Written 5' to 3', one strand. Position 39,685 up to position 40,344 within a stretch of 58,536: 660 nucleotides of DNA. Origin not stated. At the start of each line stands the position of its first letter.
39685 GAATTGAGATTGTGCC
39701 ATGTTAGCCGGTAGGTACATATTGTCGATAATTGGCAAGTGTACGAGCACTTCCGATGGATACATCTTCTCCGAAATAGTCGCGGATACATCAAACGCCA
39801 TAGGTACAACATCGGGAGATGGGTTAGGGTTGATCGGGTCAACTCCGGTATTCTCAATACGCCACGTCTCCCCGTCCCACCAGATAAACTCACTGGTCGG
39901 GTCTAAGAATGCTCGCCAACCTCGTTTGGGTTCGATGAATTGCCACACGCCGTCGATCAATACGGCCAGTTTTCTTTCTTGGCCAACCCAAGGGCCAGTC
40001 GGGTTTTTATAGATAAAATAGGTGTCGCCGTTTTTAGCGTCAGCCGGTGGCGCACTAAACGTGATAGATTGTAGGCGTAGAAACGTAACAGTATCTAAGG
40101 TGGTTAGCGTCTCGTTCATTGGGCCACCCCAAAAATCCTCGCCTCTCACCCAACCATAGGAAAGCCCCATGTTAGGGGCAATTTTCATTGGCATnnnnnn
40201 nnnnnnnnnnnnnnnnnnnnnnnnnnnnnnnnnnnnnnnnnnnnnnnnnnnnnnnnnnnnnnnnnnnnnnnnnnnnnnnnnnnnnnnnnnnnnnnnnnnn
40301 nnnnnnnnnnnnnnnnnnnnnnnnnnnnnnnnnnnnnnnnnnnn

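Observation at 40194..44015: J-like host-specificity protein ending in a ~65-aa Pro/Gly/Asn/Asp-rich repetitive linker rather than a globular C-terminal domain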

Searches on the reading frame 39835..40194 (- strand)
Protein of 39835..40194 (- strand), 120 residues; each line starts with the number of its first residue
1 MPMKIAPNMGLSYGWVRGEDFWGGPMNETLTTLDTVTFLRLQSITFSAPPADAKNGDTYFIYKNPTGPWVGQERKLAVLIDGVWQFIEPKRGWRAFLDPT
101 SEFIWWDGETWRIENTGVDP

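Call 23: find_homologous_proteins(query=window:39835-40194:-, max_evalue=0.001)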
Query window:39835-40194:-: no candidate shares three 5-residue words with the query. No homologue found.

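Call 24: search_dna_similar(query=window:39835-40194:-, collection=phages, mode=protein, max_evalue=0.001, max_rows=60, rows=spread)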
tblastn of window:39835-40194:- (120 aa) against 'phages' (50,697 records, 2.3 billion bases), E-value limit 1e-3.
Records with a match: 344; places in all: 345; records where one place covers at least 80% of the query: 298.
Best place of each record, by identity: >=99% 13; 95-99% 13; 80-90% 2; 60-80% 4; <60% 312.
By first word of the organism name: Pseudomonas 95; Salmonella 92; Klebsiella 25; Proteus 21; Rhodobacter 19; Xanthomonas 14; Providencia 10; Serratia 7; Escherichia 6; Roseobacter 6; and 22 more.
By host as written in the record: Pseudomonas aeruginosa 38; Salmonella enterica subsp. enterica serovar Typhimurium 26; Pseudomonas aeruginosa PAO1 24; - 21; Rhodobacter capsulatus YW1 18; Salmonella enterica 16; Proteus mirabilis 15; Pseudomonas aeruginosa PA14 11; and 96 more.
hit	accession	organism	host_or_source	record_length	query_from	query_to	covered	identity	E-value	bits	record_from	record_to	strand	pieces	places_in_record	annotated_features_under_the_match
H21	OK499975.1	Proteus phage vB_PmiS_Jing313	Proteus mirabilis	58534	1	120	100%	100.0%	7e-77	251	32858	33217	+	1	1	putative tail fiber protein | putative tail assembly protein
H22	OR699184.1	Salmonella phage SD-11_S17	Salmonella enterica subsp. enterica ...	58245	1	120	100%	99.2%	2e-76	250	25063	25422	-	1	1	hypothetical protein (x2)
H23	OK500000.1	Proteus phage vB_PmiS_DoubleBarrel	Proteus mirabiliis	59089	1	120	100%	99.2%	2e-76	250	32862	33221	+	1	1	putative tail fiber protein | putative tail assemly protein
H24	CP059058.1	Proteus phage ASh-2020a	Proteus mirabilis CriePir89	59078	1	120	100%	98.3%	7e-76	248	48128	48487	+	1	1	record has no annotation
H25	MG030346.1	Proteus phage PM87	Proteus mirabilis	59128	1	120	100%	96.7%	3e-74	244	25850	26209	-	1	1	tail fiber protein | tail assembly protein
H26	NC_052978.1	Proteus phage Saba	Proteus mirabilis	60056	1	120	100%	71.7%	4e-56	192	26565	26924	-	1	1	tail fiber protein | tail protein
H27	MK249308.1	Salmonella phage TS13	Salmonella enterica subsp. enterica ...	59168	1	120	100%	53.3%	8e-38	140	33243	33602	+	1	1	hypothetical protein (x2)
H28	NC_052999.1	Salmonella phage ER24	Salmonella enterica subsp. enterica ...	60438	1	120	100%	53.3%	1e-37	139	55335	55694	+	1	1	tail fiber protein | tail protein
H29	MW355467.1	Salmonella phage vB_SenS_ER3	Salmonella enterica subsp. enterica ...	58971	1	120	100%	53.3%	1e-37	139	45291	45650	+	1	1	hypothetical protein (x2)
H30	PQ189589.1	Salmonella phage Salmp-p7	Salmonella enterica subsp. enterica ...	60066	1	120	100%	53.3%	1e-37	139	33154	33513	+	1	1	hypothetical protein (x2)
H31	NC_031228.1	Salmonella phage BP12C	Salmonella enterica Hadar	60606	1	120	100%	53.3%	1e-37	139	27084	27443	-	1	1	tail fiber protein | tail protein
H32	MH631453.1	Salmonella phage Siskin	Salmonella enterica subsp. enterica ...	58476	1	120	100%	53.3%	1e-37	139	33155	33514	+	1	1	tail fiber protein | minor tail protein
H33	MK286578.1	Salmonella phage Season12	Salmonella enterica subsp. enterica ...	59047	1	120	100%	53.3%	1e-37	139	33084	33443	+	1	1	tail fiber protein | minor tail protein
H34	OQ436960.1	Salmonella phage ST-W23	Salmonella enterica subsp. enterica ...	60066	1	120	100%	53.3%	1e-37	139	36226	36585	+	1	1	hypothetical protein | putative phage tail protein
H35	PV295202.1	Salmonella phage vB_Sty_BCPSty_002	Salmonella enterica subsp. enterica ...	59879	1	120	100%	53.3%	2e-37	139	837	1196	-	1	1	hypothetical protein (x2)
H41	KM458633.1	Chivirus chi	Salmonella enterica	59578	1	117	98%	53.0%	1e-36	136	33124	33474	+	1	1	31: tail fiber protein | 30: minor tail protein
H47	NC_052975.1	Klebsiella phage YMC16/01/N133_KPN_BP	Klebsiella pneumoniae YMC16/01/N133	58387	1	119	99%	37.8%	1e-18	85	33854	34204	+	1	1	tail fiber protein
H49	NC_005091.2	Burkholderia phage BcepNazgul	Burkholderia cepacia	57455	8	118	93%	34.5%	2e-14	74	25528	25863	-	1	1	tail fiber protein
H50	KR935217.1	Rhodobacter phage RcCronus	Rhodobacter capsulatus YW1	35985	3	111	91%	34.9%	1e-10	62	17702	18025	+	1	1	hypothetical protein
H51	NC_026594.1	Pseudomonas phage vB_PaeS_PAO1_Ab18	Pseudomonas aeruginosa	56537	1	111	93%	33.9%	7e-16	77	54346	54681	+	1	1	ORF72: hypothetical protein | ORF71: tail protein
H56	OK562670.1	Stenotrophomonas phage vB_SM_ytsc_ply2008005c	Stenotrophomonas maltophilia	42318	1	113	94%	32.5%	4e-14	72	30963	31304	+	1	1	structural protein | virion structural protein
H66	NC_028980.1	Pseudomonas phage PAE1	Pseudomonas aeruginosa strain PAO9505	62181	1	113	94%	29.3%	2e-9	59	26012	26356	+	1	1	putative structural protein | tail protein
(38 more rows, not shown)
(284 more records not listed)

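Call 25: get_annotated_region(hit=H41, flank=8000)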
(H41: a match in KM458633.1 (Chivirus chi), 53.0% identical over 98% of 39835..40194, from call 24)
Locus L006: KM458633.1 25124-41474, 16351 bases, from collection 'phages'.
description: Salmonella phage Chi, complete genome.
organism: Chivirus chi (NCBI taxid 1541887)
taxonomy: Viruses; Duplodnaviria; Heunggongvirae; Uroviricota; Caudoviricetes; Casjensviridae; Chivirus
host: Salmonella enterica; source: -; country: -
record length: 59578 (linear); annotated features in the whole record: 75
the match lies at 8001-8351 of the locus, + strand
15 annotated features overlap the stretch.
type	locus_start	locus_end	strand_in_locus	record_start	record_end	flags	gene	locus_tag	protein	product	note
CDS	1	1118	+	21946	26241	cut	25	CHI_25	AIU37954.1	tape measure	-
CDS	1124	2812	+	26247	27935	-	26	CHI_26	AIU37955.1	distal tail protein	gp26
CDS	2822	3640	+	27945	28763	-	27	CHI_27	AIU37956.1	hypothetical protein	gp27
CDS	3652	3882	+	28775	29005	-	28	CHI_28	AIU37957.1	hypothetical protein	gp28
CDS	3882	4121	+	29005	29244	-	29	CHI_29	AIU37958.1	hypothetical protein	gp29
CDS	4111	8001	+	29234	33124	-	30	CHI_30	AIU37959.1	minor tail protein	gp30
CDS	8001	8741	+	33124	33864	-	31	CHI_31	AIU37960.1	tail fiber protein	gp31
CDS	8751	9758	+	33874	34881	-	32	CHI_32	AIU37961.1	hypothetical protein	gp32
CDS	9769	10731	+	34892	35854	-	33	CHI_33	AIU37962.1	hypothetical protein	gp33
CDS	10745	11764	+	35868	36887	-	34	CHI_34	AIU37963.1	hypothetical protein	gp34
CDS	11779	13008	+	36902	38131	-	35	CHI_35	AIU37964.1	hypothetical protein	gp35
CDS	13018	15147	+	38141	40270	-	36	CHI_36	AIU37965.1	hypothetical protein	gp36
CDS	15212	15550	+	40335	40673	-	37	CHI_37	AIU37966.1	hypothetical protein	gp37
CDS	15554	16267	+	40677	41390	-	38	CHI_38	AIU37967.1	hypothetical protein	gp38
CDS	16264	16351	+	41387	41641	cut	39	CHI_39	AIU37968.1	hypothetical protein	gp39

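Call 26: get_annotated_region(hit=H51, flank=4500)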
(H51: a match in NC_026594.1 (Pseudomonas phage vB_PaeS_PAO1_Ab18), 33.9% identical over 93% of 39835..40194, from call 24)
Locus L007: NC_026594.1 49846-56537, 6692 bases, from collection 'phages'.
description: Pseudomonas phage vB_PaeS_PAO1_Ab18, complete genome.
organism: Pseudomonas phage vB_PaeS_PAO1_Ab18 (NCBI taxid 1548905)
taxonomy: Viruses; Duplodnaviria; Heunggongvirae; Uroviricota; Caudoviricetes; Mesyanzhinovviridae; Bradleyvirinae; Abidjanvirus; Pseudomonas virus Ab18
host: Pseudomonas aeruginosa; source: sewage water sample; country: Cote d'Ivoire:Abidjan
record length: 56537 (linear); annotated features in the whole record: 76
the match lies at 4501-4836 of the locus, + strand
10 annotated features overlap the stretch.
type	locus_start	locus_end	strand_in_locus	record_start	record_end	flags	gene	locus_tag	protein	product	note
CDS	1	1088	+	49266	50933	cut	ORF67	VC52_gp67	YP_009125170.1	tail assembly protein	-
CDS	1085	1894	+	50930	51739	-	ORF68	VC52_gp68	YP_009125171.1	tail assembly protein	-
CDS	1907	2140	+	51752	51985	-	ORF69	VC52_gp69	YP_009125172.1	tail assembly chaperone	-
CDS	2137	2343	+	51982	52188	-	ORF70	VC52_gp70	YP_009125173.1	tail assembly chaperone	-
CDS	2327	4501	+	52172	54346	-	ORF71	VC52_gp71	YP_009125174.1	tail protein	-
CDS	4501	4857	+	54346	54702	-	ORF72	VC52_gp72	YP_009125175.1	hypothetical protein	-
CDS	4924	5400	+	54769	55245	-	ORF73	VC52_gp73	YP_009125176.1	hypothetical protein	-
CDS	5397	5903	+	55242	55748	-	ORF74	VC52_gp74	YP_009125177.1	baseplate hub subunit and tail lysozyme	-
CDS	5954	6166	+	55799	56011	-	ORF75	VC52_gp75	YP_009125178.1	holin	-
CDS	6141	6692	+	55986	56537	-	ORF76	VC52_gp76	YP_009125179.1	Rz-like spanin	-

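Call 27: get_annotated_region(hit=H49, flank=4500)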
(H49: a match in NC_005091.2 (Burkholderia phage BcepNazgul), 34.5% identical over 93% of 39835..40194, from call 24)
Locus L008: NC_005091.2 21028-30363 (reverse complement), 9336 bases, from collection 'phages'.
description: Burkholderia phage BcepNazgul, complete genome.
organism: Burkholderia phage BcepNazgul (NCBI taxid 242861)
taxonomy: Viruses; Duplodnaviria; Heunggongvirae; Uroviricota; Caudoviricetes; Casjensviridae; Nazgulvirus; Burkholderia virus BcepNazgul
host: Burkholderia cepacia; source: -; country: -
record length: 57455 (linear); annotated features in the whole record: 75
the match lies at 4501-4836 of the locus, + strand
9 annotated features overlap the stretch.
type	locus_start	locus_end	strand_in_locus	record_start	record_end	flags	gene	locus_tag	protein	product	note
CDS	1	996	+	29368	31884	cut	-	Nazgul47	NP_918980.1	tail assembly protein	-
CDS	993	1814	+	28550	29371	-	-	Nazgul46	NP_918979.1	tail assembly protein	-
CDS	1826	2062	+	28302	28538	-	-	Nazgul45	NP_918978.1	tail assembly chaperone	-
CDS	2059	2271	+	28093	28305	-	-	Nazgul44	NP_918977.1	tail assembly chaperone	-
CDS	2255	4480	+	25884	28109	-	-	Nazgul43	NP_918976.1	tail protein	-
CDS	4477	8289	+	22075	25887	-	-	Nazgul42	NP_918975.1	tail fiber protein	-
CDS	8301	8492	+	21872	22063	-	-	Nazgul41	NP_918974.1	hypothetical protein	-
CDS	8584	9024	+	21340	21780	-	-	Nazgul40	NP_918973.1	hypothetical protein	-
CDS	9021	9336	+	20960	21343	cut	-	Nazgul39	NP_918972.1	holin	-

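Call 28: get_annotated_region(hit=H50, flank=4500)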
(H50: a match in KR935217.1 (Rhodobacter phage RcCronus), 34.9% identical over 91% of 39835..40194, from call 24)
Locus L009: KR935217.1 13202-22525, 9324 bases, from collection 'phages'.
description: Rhodobacter phage RcCronus, complete genome.
organism: Rhodobacter phage RcCronus (NCBI taxid 1662333)
taxonomy: Viruses; Duplodnaviria; Heunggongvirae; Uroviricota; Caudoviricetes; Cronusvirus; Cronusvirus cronus
host: Rhodobacter capsulatus YW1; source: water; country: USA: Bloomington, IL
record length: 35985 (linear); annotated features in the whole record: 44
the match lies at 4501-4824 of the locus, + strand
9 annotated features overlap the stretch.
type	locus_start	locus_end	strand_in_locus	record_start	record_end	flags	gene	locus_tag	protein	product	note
CDS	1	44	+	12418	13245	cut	-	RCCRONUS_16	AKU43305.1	minor tail protein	Minor tail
CDS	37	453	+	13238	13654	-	-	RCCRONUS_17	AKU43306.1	peptidase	Peptidase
CDS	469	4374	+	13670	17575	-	-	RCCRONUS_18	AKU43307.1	hydrolase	Hydrolase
CDS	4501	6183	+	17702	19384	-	-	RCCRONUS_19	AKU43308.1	hypothetical protein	-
CDS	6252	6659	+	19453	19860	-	-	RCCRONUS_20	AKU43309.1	minor tail protein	Minor tail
CDS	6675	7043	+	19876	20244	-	-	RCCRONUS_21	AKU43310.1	hypothetical protein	-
CDS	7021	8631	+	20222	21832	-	-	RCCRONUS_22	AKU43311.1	A1-like protein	T5 A1-like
CDS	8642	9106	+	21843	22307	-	-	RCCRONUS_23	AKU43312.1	single-stranded DNA-binding protein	Single stranded DNA-binding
CDS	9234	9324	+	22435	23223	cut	-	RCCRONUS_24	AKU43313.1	hypothetical protein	-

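Call 29: get_annotated_region(hit=H56, flank=4500)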
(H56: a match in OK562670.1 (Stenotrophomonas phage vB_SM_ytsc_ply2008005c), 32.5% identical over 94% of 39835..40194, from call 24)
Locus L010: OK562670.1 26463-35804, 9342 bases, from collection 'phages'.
description: Stenotrophomonas phage vB_SM_ytsc_ply2008005c, complete genome.
organism: Stenotrophomonas phage vB_SM_ytsc_ply2008005c (NCBI taxid 2894587)
taxonomy: Viruses; Duplodnaviria; Heunggongvirae; Uroviricota; Caudoviricetes
host: Stenotrophomonas maltophilia; source: -; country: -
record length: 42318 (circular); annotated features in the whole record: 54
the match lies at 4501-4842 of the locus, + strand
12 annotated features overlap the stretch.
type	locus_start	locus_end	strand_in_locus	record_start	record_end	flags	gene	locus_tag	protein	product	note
CDS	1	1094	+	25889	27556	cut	-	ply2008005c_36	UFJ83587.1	hypothetical protein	-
CDS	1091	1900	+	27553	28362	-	-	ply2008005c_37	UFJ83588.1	FAD/FMN-containing dehydrogenase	-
CDS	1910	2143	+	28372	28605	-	-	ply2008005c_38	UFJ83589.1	virion structural protein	-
CDS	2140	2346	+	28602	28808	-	-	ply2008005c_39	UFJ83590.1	hypothetical protein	-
CDS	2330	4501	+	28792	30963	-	-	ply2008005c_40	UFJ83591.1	virion structural protein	-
CDS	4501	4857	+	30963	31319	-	-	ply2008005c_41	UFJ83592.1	structural protein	-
CDS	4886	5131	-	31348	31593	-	-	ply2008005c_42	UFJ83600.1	hypothetical protein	gp42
CDS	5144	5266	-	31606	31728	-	-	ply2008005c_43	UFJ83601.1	hypothetical protein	gp43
CDS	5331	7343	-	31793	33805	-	-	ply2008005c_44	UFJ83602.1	DNA polymerase A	gp44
CDS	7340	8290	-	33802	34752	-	-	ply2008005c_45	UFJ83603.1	putative replicative clamp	gp45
CDS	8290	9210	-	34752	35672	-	-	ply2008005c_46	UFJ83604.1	queuine tRHA-ribosyltransferase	gp46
CDS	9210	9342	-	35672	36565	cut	-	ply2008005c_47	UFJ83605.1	GTP cyclohydrolase I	gp47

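Call 30: get_annotated_region(hit=H66, flank=4500)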
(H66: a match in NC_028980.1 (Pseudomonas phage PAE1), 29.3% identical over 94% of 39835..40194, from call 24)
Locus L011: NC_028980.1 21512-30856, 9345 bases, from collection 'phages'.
description: Pseudomonas phage PAE1, complete genome.
organism: Pseudomonas phage PAE1 (NCBI taxid 1718273)
taxonomy: Viruses; Duplodnaviria; Heunggongvirae; Uroviricota; Caudoviricetes; Mesyanzhinovviridae; Rabinowitzvirinae; Yuavirus; Pseudomonas virus PAE1
host: Pseudomonas aeruginosa strain PAO9505; source: activated sludge wastewater sample; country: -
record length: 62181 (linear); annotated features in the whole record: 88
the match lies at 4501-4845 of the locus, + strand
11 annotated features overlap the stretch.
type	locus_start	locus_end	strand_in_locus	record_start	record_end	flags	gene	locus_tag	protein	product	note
CDS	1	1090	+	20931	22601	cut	-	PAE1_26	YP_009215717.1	tail assembly protein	Orf26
CDS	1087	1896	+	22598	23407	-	-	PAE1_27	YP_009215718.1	tail assembly protein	Orf27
CDS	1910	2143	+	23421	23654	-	-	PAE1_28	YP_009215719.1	tail assembly chaperone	Orf28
CDS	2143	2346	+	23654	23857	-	-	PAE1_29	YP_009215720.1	tail assembly chaperone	Orf29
CDS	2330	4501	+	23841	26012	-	-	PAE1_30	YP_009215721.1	tail protein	Orf30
CDS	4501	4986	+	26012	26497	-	-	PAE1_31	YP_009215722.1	putative structural protein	Orf31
CDS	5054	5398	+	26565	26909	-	-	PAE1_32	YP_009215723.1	hypothetical protein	Orf32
CDS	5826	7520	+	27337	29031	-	-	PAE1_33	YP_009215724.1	DNA helicase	Orf33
CDS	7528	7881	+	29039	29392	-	-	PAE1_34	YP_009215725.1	hypothetical protein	Orf34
CDS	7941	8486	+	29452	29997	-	-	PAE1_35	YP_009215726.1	hypothetical protein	Orf35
CDS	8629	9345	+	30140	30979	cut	-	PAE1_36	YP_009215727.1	hypothetical protein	Orf36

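Call 55: search_solved_structures(query=A1, max_evalue=1, show_alignments=2)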
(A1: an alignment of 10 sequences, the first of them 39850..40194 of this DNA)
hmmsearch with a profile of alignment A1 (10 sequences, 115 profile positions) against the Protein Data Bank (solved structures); distinct sequences matched with E-value up to 1: 3.
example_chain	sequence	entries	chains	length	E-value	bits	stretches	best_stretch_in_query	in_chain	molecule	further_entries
8gtc_S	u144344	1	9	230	2.2e-12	50.3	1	15-113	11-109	Ribonuclease III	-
8rk3_a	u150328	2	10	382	9.7e-07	32.1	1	1-112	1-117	DUF2793 domain-containing protein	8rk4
9y9v_H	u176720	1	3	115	0.75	13.1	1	9-72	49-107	1A8 Fab heavy chain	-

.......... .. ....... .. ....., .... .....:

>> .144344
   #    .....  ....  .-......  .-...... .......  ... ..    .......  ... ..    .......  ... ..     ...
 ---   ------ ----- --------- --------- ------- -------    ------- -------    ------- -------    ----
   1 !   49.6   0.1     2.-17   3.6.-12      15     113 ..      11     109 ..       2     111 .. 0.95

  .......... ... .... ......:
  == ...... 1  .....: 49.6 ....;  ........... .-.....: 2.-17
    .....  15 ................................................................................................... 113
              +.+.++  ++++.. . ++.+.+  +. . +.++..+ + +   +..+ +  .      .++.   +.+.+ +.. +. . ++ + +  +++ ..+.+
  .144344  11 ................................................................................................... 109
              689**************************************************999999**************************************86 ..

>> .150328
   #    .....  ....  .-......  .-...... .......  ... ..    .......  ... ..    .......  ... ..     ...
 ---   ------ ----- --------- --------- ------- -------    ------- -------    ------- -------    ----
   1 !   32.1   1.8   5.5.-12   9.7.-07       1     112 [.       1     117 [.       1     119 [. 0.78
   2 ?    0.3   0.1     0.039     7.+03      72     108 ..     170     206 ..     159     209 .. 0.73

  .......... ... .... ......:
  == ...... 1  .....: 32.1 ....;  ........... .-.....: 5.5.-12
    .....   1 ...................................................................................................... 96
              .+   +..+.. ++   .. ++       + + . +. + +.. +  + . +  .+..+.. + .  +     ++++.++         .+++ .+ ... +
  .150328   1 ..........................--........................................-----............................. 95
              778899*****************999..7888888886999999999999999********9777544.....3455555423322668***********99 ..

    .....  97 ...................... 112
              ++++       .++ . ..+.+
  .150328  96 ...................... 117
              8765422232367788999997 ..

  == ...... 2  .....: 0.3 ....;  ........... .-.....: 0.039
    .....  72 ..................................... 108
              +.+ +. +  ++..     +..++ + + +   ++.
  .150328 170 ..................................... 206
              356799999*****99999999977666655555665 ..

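Call 79: get_annotated_region(hit=H26, flank=4500)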
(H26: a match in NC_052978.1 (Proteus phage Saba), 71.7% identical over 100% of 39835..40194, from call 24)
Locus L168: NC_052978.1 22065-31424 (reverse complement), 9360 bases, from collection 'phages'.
description: Proteus phage Saba, complete genome.
organism: Proteus phage Saba (NCBI taxid 2596672)
taxonomy: Viruses; Duplodnaviria; Heunggongvirae; Uroviricota; Caudoviricetes; Casjensviridae; Cenphatecvirus; Cenphatecvirus saba
host: Proteus mirabilis; source: waste water treatment plant influent sample; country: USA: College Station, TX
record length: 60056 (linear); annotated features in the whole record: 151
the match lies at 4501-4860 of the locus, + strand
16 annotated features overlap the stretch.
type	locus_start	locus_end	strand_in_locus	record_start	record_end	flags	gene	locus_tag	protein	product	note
CDS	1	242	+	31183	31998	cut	-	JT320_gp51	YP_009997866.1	tail assembly protein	-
regulatory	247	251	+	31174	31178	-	-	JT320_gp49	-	ribosome_binding_site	CPT_Saba_049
CDS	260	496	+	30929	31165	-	-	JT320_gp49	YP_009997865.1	tail assembly chaperone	-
CDS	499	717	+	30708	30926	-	-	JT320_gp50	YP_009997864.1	tail assembly chaperone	-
regulatory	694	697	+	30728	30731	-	-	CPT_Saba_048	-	ribosome_binding_site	CPT_Saba_048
CDS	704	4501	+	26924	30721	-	-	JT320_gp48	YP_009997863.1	tail protein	BLASTp similarity to Salmonella phage Chi gene 31 minor tail protein, NCBI entry YP_009101125.1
regulatory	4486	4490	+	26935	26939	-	-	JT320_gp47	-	ribosome_binding_site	CPT_Saba_047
CDS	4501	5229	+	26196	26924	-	-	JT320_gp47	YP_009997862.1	tail fiber protein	BLASTp similarity to Salmonella phage Chi tail fiber protein, NCBI entry YP_009101126.1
regulatory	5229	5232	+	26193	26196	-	-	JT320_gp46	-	ribosome_binding_site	CPT_Saba_046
CDS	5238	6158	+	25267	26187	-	-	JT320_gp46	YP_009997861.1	hypothetical protein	-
regulatory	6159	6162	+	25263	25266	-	-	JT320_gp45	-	ribosome_binding_site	CPT_Saba_045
CDS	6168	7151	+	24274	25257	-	-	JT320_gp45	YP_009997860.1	hypothetical protein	-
regulatory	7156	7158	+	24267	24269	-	-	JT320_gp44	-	ribosome_binding_site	CPT_Saba_044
CDS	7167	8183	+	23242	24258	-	-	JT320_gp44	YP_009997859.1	hypothetical protein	-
regulatory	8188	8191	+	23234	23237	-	-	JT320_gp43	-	ribosome_binding_site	CPT_Saba_043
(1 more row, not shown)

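Call 96: get_annotated_region(hit=H47, flank=6000)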
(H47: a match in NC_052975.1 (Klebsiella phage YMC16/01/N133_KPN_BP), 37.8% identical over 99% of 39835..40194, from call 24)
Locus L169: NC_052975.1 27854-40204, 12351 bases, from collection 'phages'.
description: Klebsiella phage YMC16/01/N133_KPN_BP, complete genome.
organism: Klebsiella phage YMC16/01/N133_KPN_BP (NCBI taxid 2026102)
taxonomy: Viruses; Duplodnaviria; Heunggongvirae; Uroviricota; Caudoviricetes; Casjensviridae; Seodaemunguvirus; Seodaemunguvirus YMC16-01N133
host: Klebsiella pneumoniae YMC16/01/N133; source: -; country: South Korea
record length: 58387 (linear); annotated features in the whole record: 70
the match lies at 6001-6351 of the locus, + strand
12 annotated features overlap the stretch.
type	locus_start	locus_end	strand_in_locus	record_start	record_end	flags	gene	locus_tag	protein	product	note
CDS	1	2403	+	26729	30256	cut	-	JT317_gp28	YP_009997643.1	tail protein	-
CDS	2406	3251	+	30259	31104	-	-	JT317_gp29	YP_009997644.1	tail assembly protein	-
CDS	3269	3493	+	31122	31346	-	-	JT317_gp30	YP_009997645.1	tail assembly chaperone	-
CDS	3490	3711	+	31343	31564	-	-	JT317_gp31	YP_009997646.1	tail assembly chaperone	-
CDS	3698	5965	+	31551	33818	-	-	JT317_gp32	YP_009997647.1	tail protein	-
CDS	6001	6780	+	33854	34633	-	-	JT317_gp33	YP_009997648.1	tail fiber protein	-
CDS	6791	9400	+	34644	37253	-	-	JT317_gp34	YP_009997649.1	hypothetical protein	-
CDS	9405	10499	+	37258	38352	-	-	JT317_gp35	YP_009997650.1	hypothetical protein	-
CDS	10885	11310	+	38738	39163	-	-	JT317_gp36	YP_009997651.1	holin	-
CDS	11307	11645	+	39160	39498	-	-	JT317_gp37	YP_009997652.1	holin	-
CDS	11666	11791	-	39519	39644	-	-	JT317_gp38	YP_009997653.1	hypothetical protein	-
CDS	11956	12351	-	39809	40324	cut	-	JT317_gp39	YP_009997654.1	GTP-binding domain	-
